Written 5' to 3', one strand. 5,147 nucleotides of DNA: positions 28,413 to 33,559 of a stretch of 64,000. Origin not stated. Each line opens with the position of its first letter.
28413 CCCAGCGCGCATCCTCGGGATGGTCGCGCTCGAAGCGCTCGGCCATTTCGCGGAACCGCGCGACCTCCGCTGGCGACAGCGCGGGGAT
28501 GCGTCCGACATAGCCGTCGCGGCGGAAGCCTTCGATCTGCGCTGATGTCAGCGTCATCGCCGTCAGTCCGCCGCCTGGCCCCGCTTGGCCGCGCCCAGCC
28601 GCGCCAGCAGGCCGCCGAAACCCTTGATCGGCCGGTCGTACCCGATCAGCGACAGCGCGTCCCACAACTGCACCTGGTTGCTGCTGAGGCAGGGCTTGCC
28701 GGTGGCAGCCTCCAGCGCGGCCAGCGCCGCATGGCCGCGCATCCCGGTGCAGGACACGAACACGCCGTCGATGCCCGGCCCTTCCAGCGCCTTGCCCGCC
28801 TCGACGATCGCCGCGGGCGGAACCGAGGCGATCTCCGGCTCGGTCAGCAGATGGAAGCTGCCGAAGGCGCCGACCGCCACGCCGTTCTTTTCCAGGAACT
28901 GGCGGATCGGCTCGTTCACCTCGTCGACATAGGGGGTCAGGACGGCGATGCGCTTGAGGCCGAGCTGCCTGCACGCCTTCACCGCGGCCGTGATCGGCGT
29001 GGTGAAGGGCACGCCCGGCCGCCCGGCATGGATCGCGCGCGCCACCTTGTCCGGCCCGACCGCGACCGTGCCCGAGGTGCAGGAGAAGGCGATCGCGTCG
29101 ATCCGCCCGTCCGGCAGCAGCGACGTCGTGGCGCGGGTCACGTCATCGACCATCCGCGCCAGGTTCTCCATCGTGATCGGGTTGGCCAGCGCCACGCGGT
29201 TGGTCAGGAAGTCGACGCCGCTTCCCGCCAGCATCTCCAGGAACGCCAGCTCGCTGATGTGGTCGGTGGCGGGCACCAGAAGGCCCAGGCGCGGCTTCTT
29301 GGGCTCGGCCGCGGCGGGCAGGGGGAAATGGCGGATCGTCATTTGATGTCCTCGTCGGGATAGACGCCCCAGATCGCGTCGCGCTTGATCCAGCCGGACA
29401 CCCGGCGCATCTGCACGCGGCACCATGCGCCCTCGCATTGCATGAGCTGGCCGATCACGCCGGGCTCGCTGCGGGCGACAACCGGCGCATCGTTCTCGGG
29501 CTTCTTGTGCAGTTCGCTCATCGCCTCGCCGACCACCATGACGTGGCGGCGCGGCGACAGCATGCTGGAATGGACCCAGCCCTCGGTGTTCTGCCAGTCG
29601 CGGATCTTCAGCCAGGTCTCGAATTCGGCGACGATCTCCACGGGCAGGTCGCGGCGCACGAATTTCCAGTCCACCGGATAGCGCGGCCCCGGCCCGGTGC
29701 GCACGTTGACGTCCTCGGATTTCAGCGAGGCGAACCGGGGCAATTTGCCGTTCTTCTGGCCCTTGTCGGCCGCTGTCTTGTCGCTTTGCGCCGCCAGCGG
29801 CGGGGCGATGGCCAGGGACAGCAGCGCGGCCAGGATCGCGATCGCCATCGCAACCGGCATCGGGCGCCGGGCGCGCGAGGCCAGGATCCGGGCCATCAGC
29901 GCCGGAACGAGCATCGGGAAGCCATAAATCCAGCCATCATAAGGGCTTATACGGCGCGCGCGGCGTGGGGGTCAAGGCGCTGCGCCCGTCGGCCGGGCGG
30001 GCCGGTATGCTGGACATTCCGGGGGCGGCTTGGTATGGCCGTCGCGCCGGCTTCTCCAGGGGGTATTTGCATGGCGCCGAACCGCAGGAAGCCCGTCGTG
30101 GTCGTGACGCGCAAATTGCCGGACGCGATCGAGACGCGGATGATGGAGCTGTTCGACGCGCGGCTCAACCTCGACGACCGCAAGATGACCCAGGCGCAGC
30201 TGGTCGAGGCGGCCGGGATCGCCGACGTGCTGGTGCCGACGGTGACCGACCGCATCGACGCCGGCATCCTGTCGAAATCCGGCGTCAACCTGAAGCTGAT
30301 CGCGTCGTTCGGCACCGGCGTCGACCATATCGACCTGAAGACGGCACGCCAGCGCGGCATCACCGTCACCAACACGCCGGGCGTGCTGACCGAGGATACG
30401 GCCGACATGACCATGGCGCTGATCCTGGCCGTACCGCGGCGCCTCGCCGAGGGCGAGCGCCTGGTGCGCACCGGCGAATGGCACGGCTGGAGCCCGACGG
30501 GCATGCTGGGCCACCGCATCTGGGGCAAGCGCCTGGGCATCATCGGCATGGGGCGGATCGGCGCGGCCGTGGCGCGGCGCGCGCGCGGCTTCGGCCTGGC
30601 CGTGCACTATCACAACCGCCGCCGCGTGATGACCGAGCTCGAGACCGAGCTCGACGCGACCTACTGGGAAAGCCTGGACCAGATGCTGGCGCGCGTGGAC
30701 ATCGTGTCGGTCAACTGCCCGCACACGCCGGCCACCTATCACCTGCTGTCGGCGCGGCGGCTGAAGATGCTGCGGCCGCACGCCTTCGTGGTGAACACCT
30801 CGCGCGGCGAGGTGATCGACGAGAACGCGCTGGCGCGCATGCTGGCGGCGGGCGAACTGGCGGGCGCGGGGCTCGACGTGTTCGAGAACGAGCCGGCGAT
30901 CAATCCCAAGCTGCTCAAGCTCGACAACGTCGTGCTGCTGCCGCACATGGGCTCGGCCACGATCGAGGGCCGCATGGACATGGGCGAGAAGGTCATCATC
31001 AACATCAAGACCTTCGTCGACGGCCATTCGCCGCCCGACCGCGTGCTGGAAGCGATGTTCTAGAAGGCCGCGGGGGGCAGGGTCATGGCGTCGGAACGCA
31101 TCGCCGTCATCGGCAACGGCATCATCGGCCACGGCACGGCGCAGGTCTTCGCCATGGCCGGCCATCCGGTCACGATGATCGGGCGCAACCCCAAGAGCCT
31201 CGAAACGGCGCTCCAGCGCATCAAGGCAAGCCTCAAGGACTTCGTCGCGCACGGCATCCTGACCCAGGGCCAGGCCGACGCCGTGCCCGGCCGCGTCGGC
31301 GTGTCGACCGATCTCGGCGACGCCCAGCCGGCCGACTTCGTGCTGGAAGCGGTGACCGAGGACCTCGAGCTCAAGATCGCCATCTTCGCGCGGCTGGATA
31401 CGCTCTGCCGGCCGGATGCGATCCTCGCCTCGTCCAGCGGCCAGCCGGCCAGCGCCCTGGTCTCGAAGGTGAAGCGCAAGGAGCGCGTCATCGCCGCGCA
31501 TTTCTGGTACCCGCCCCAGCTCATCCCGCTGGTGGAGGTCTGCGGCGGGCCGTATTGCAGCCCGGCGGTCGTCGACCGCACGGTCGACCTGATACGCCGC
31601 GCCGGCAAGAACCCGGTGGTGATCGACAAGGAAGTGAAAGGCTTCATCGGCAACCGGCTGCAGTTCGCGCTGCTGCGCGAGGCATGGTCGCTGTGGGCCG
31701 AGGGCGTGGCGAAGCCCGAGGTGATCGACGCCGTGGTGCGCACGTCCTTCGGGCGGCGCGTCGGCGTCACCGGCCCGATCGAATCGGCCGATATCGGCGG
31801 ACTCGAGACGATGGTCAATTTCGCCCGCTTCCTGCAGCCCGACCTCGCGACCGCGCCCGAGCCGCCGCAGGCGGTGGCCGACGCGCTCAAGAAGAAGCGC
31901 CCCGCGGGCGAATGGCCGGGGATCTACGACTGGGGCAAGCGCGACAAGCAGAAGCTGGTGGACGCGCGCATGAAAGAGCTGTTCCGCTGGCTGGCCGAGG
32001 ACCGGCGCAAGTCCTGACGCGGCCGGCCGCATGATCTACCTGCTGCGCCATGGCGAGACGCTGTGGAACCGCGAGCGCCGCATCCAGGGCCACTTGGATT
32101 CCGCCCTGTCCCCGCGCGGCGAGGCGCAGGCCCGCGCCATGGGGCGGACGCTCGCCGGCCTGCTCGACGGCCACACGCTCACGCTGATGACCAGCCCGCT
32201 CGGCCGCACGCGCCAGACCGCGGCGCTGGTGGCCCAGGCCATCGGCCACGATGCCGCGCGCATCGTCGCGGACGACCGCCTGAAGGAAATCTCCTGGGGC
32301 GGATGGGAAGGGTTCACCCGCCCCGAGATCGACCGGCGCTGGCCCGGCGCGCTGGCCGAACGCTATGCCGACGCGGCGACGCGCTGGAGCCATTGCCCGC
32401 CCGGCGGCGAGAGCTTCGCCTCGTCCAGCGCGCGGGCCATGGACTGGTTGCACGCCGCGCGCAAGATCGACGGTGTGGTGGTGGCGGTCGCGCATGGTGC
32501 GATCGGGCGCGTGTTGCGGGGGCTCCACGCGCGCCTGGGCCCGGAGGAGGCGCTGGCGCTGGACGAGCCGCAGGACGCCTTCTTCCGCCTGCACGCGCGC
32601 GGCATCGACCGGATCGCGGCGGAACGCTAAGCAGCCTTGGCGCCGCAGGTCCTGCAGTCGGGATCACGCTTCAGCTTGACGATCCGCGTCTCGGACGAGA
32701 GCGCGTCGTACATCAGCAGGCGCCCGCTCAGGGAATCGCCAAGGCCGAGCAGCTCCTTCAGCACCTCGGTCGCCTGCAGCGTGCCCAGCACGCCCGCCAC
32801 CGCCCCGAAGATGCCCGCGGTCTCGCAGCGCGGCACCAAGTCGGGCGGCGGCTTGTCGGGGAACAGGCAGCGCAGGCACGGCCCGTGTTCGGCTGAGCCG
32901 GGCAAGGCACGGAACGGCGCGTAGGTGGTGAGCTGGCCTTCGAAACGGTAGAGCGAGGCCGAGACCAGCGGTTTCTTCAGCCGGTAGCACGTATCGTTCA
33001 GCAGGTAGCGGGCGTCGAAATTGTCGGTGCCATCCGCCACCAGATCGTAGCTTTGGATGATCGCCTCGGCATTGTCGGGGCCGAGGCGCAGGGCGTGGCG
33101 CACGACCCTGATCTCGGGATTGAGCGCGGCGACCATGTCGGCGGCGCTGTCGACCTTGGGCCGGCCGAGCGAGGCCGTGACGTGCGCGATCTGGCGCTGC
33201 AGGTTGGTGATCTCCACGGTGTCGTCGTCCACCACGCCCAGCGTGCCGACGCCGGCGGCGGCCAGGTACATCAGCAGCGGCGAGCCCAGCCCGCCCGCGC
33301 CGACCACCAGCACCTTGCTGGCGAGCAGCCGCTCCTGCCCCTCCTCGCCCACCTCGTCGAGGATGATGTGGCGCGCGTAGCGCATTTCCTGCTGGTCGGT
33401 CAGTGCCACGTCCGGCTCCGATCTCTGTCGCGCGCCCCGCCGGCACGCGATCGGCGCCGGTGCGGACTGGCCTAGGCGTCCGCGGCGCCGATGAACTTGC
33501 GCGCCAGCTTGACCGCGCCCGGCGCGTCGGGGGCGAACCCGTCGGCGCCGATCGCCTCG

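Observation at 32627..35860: Non-Pyl MttB-family methyltransferase + corrinoid protein (+ MoeB-like gene); no methylcorrinoid:THF methyltransferase or activase nearby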

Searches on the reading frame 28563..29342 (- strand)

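Call 78: search_protein_families(library=pfam, proteins=[window:28563-29342:-], max_evalue=0.00001)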
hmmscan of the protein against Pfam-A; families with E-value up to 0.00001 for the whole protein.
window:28563-29342:- (259 aa): 2 families
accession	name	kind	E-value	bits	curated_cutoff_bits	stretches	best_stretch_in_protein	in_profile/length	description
PF17645.6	Amdase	-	1.8e-28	100.2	25.9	1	19-245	1-227/228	Arylmalonate decarboxylase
PF01177.27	Asp_Glu_race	-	6.6e-10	39.6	31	1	68-228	56-210/211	Asp/Glu/Hydantoin racemase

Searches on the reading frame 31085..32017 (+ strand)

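Call 4: search_protein_families(library=pfam, proteins=[window:31085-32017:+])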
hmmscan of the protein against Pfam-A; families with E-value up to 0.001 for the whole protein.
window:31085-32017:+ (310 aa): 5 families
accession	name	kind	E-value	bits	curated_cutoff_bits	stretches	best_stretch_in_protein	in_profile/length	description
PF02737.24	3HCDH_N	-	9.5e-54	182.5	22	1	6-183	2-179/180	3-hydroxyacyl-CoA dehydrogenase, NAD binding domain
PF00725.27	3HCDH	-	3.5e-13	50.3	22.1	1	186-263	1-76/97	3-hydroxyacyl-CoA dehydrogenase, C-terminal domain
PF07992.20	Pyr_redox_2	-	5.8e-05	23.1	26.1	1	4-58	143-198/291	Pyridine nucleotide-disulphide oxidoreductase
PF00070.33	Pyr_redox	-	0.00059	20.7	22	0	5-41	1-41/82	Pyridine nucleotide-disulphide oxidoreductase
PF03807.23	F420_oxidored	-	0.00078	20.4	21.6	0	5-51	1-49/94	NADP oxidoreductase coenzyme F420-dependent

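Call 5: search_protein_families(library=ncbifam, proteins=[window:31085-32017:+])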
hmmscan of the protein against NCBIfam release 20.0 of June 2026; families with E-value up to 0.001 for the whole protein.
window:31085-32017:+ (310 aa): 21 families
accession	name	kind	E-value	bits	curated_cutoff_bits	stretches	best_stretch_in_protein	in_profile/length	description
NF004783.0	PRK06129.1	equivalog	1.1e-67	228.6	347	1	4-250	3-251/315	3-hydroxyacyl-CoA dehydrogenase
NF006124.0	PRK08268.1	subfamily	3.2e-50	171.6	508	1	3-241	7-242/507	3-hydroxyacyl-CoA dehydrogenase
NF006125.0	PRK08269.1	equivalog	4.5e-50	170.5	427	1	3-304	5-317/334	3-hydroxybutyryl-CoA dehydrogenase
NF042925.1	FHMPC_DH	equivalog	3.8e-49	167.6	500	1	5-299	2-296/304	5-formyl-3-hydroxy-2-methylpyridine 4-carboxylate 5-dehydrogenase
NF004699.0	PRK06035.1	equivalog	1.9e-46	158.5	500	1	4-253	4-253/294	3-hydroxyacyl-CoA dehydrogenase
NF004474.0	PRK05808.1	subfamily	1.9e-45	155.3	408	1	1-248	1-245/283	3-hydroxybutyryl-CoA dehydrogenase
TIGR02279.1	PaaC-3OHAcCoADH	equivalog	7e-45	153.8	669.4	1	4-247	6-244/503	3-hydroxyacyl-CoA dehydrogenase PaaH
NF006722.0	PRK09260.1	equivalog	3.8e-44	151.1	429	1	4-272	3-269/289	3-hydroxyacyl-CoA dehydrogenase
NF005716.0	PRK07531.1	equivalog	2.6e-40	138.6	592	1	4-242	5-241/495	carnitine 3-dehydrogenase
NF005875.0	PRK07819.1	subfamily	1.5e-37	129.6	319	1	4-251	6-252/287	3-hydroxybutyryl-CoA dehydrogenase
NF006143.0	PRK08293.1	equivalog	1.9e-37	129.1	312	1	3-250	4-251/291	3-hydroxyacyl-CoA dehydrogenase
NF008363.0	PRK11154.1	equivalog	1.4e-36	125.9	869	1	4-302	310-607/708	fatty acid oxidation complex subunit alpha FadJ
NF008727.0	PRK11730.1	equivalog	9e-34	116.8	870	1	4-247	314-553/717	fatty acid oxidation complex subunit alpha FadB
NF005715.0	PRK07530.1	equivalog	1.5e-33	116.4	420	1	4-256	5-254/292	3-hydroxybutyryl-CoA dehydrogenase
TIGR02440.1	FadJ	equivalog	5.2e-30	104.3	968.45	1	4-300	305-598/699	fatty acid oxidation complex subunit alpha FadJ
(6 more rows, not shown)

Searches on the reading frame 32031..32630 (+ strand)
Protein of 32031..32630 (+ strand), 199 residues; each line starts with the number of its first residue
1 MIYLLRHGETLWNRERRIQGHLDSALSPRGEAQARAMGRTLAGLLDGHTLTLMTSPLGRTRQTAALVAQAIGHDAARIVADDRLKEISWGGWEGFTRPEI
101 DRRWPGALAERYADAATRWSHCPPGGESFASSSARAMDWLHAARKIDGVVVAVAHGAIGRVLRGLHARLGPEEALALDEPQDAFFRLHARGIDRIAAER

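Call 4: search_protein_families(library=pfam, proteins=[window:32031-32630:+])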
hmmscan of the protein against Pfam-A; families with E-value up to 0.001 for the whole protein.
window:32031-32630:+ (199 aa): 1 family
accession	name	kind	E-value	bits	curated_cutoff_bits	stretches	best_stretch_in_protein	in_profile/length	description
PF00300.27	His_Phos_1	-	6.2e-40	137.4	21.7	1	2-174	1-166/194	Histidine phosphatase superfamily (branch 1)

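Call 5: search_protein_families(library=ncbifam, proteins=[window:32031-32630:+])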
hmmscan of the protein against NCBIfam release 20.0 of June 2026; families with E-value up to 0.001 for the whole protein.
window:32031-32630:+ (199 aa): 15 families
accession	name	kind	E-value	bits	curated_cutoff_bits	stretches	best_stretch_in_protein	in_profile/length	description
TIGR03162.1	ribazole_cobC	equivalog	5.9e-29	100.7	162.9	1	2-174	1-163/176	alpha-ribazole phosphatase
NF005567.0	PRK07238.1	equivalog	1.5e-25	90.3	326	1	2-151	180-323/378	bifunctional RNase H/acid phosphatase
NF045917.1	PhserinePhPspA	equivalog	1.1e-20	74.3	350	1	2-157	4-152/211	phosphoserine phosphatase PspA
NF002901.0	PRK03482.1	equivalog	2.7e-20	72.9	261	1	2-145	4-138/215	2,3-diphosphoglycerate-dependent phosphoglycerate mutase GpmB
NF009994.0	PRK13463.1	equivalog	1.3e-16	61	277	1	2-170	5-166/203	phosphoserine phosphatase 1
NF011580.0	PRK15004.1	equivalog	1.1e-14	54.9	250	1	2-155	3-149/203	adenosylcobalamin/alpha-ribazole phosphatase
TIGR03848.1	MSMEG_4193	subfamily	2.4e-14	53.3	203.85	1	2-160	2-157/204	MSMEG_4193 family putative phosphomutase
NF009993.0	PRK13462.1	equivalog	3e-14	53.1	226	1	3-162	9-154/203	acid phosphatase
NF002339.0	PRK01295.1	equivalog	1.4e-13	50.7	316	1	2-162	5-165/206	2,3-bisphosphoglycerate-dependent phosphoglycerate mutase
NF038349.1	dPGM_arch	equivalog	9.4e-12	45.2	225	1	3-162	2-144/194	2,3-diphosphoglycerate-dependent phosphoglycerate mutase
NF010713.0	PRK14115.1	equivalog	1.3e-10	41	305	1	2-103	4-104/248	2,3-diphosphoglycerate-dependent phosphoglycerate mutase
NF010718.0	PRK14120.1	equivalog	2.5e-09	36.8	366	1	3-104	8-108/249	phosphoglyceromutase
TIGR01258.1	pgm_1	subfamily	2.7e-09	36.8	81.7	1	3-104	4-104/245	2,3-bisphosphoglycerate-dependent phosphoglycerate mutase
NF002217.0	PRK01112.1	equivalog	2e-08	33.9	320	1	3-82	5-81/228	2,3-bisphosphoglycerate-dependent phosphoglycerate mutase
NF010716.0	PRK14118.1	equivalog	0.00091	18.6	409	0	4-98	5-98/227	2,3-diphosphoglycerate-dependent phosphoglycerate mutase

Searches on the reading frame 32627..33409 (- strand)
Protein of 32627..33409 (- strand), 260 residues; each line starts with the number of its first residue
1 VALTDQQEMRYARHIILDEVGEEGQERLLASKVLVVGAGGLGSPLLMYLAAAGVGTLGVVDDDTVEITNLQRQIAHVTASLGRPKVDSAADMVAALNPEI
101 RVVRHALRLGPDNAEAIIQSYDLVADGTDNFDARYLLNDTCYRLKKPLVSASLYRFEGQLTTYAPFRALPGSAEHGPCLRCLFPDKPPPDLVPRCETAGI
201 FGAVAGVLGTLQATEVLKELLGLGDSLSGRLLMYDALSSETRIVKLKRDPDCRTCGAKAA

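Call 4: search_protein_families(library=pfam, proteins=[window:32627-33409:-])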
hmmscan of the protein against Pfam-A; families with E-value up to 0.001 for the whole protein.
window:32627-33409:- (260 aa): 1 family
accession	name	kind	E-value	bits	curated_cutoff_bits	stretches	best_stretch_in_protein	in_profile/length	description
PF00899.27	ThiF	-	1.5e-81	273.5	28.1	1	11-253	1-237/238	ThiF family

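Call 5: search_protein_families(library=ncbifam, proteins=[window:32627-33409:-])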
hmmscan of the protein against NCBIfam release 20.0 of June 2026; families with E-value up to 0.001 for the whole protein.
window:32627-33409:- (260 aa): 22 families
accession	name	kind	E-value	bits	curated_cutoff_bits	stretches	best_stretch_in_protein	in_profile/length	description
NF006444.0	PRK08762.1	equivalog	1.9e-108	362.5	449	1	2-258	119-370/387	molybdopterin-synthase adenylyltransferase MoeB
NF047750.1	SAMPActivE1UbaA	equivalog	8.6e-94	313.8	450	1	3-258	5-251/270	SAMP-activating enzyme E1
NF004281.0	PRK05690.1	subfamily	1.4e-87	293.1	266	1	2-256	4-249/250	molybdopterin-synthase adenylyltransferase MoeB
NF005902.0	PRK07878.1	equivalog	6e-87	292.1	647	1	3-254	15-262/392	adenylyltransferase/sulfurtransferase MoeZ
NF005646.0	PRK07411.1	equivalog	3.7e-86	289.7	633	1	3-252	11-252/390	molybdopterin-synthase adenylyltransferase MoeB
NF004111.0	PRK05600.1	equivalog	6.9e-74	249.2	437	1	1-252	12-258/371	ThiF family adenylyltransferase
TIGR02356.1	adenyl_thiF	equivalog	6.4e-71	237.9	275.25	1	10-220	1-203/203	thiazole biosynthesis adenylyltransferase ThiF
TIGR02355.1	moeB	equivalog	5.2e-65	219.2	376.55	1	8-255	2-240/240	molybdopterin-synthase adenylyltransferase MoeB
NF006204.0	PRK08328.1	equivalog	1e-47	162.7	339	1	3-245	2-230/231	hypothetical protein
NF009123.0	PRK12475.1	subfamily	1.5e-41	142.8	510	1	9-258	3-246/338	MoeB/ThiF family adenylyltransferase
NF006395.0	PRK08644.1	equivalog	1.2e-27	97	159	1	8-152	8-153/215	sulfur carrier protein ThiS adenylyltransferase ThiF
NF006077.0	PRK08223.1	equivalog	8.3e-24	84.1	266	1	20-163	18-163/296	hypothetical protein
TIGR02354.1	thiF_fam2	equivalog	9e-19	68.1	152.2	1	19-150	10-142/200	thiamine biosynthesis protein ThiF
NF011696.0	PRK15116.1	equivalog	1.9e-17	63.8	304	1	20-151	20-152/268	tRNA cyclic N6-threonylcarbamoyladenosine(37) synthase TcdA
TIGR01408.1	Ube1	subfamily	9.9e-17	59.9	750.05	1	19-151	408-549/1008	ubiquitin-activating enzyme E1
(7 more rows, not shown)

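Call 55: find_related_loci(query=window:32627-33409:-, collection=metagenome_contigs, flank=6000)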
Query window:32627-33409:- (260 aa) in metagenome_contigs; peptide patterns used: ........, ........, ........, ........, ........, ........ (x = any residue, [..] = any of these).
336 stretches matched a pattern; 92 encode a relative of the query (tblastn E <= 1e-3); the best 80 are kept; 80 distinct loci.
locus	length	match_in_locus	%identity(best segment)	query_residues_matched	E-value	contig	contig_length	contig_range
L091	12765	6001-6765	75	1-260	7e-130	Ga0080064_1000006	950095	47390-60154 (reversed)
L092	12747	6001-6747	67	3-256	7e-110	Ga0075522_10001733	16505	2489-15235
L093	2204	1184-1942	65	1-258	3e-115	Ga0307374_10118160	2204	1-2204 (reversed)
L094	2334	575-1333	65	1-258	8e-115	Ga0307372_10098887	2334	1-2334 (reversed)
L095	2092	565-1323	66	1-260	2e-115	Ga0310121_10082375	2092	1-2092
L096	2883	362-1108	66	3-256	7e-112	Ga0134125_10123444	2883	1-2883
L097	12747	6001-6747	66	3-256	1e-108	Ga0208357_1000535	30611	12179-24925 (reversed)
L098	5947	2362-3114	63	1-256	1e-108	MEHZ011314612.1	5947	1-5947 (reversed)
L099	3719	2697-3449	65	3-258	2e-109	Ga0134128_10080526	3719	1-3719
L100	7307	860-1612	65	3-258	1e-106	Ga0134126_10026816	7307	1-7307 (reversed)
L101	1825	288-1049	63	1-259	9e-113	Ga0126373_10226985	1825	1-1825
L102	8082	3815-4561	66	3-256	7e-104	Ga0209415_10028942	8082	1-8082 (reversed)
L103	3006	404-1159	65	3-259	3e-106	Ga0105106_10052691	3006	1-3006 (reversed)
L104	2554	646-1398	61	3-258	8e-104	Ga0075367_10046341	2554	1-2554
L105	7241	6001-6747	60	3-256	9e-99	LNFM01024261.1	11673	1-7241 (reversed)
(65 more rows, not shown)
